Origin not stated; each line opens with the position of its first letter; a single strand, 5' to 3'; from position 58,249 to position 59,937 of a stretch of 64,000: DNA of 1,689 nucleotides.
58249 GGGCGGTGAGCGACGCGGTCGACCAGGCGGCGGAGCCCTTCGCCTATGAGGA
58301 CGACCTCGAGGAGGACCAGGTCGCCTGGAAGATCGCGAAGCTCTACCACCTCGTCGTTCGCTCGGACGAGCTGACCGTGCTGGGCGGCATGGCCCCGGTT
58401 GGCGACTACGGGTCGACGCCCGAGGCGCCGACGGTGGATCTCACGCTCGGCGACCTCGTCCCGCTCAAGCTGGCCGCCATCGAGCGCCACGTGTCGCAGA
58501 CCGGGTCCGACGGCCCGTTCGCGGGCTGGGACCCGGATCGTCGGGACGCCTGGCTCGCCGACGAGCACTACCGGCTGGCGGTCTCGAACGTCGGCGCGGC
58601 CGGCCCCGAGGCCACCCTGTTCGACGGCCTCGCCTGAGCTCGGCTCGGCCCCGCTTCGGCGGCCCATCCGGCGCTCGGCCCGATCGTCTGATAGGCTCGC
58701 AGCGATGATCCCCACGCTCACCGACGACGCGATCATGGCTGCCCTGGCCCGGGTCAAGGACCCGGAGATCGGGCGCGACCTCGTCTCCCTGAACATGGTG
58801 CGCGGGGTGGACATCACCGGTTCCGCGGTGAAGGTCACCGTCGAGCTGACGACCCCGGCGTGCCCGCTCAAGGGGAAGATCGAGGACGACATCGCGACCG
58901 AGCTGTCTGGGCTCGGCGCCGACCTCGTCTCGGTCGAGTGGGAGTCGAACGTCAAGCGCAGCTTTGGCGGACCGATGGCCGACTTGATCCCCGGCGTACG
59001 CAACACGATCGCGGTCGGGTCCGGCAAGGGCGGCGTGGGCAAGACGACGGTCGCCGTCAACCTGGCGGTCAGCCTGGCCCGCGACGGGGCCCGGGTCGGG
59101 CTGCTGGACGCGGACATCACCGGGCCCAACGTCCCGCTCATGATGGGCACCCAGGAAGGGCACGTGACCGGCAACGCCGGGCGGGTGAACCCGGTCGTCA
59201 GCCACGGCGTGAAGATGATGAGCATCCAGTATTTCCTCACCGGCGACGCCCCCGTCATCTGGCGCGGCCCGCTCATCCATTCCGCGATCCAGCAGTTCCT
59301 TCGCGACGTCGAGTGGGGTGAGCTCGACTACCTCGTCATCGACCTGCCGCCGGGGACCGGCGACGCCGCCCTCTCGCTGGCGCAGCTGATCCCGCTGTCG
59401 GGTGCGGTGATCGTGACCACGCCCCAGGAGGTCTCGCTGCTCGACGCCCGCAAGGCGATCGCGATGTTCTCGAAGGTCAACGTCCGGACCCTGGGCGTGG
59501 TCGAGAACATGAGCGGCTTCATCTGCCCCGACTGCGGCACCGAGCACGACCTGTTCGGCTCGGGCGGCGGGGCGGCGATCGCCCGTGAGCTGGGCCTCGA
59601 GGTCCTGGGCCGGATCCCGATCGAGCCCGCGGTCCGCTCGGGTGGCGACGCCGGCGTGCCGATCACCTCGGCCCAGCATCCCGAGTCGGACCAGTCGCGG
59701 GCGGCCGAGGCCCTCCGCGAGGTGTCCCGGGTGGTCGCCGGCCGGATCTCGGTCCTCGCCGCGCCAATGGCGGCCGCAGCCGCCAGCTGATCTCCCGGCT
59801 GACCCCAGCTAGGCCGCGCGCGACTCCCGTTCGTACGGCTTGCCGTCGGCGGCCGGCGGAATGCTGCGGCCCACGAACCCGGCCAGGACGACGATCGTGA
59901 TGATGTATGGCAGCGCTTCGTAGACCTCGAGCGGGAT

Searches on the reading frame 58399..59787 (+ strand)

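Call 48: search_protein_families(library=pfam, proteins=[window:58399-59787:+], max_evalue=0.00001)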
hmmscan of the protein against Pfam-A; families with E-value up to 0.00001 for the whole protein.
window:58399-59787:+ (463 aa): 6 families
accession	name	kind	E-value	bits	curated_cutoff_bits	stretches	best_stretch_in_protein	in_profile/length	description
PF10609.15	ParA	-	2.2e-98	329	27.1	1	200-438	2-240/246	NUBPL iron-transfer P-loop NTPase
PF01883.24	FeS_assembly_P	-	1.5e-20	73.7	23.5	1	110-179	2-71/73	Iron-sulfur cluster assembly protein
PF01656.29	CbiA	-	8e-15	55.3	25.4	1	204-413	1-116/125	CobQ/CobB/MinD/ParA nucleotide binding domain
PF13614.12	AAA_31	-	4.6e-11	43.4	27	1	203-241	3-41/177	AAA domain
PF09140.17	MipZ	-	9.5e-07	28.8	20.7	1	203-241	2-40/262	ATPase MipZ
PF02374.21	ArsA_ATPase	-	1e-06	28.6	24.3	0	208-239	7-38/305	Anion-transporting ATPase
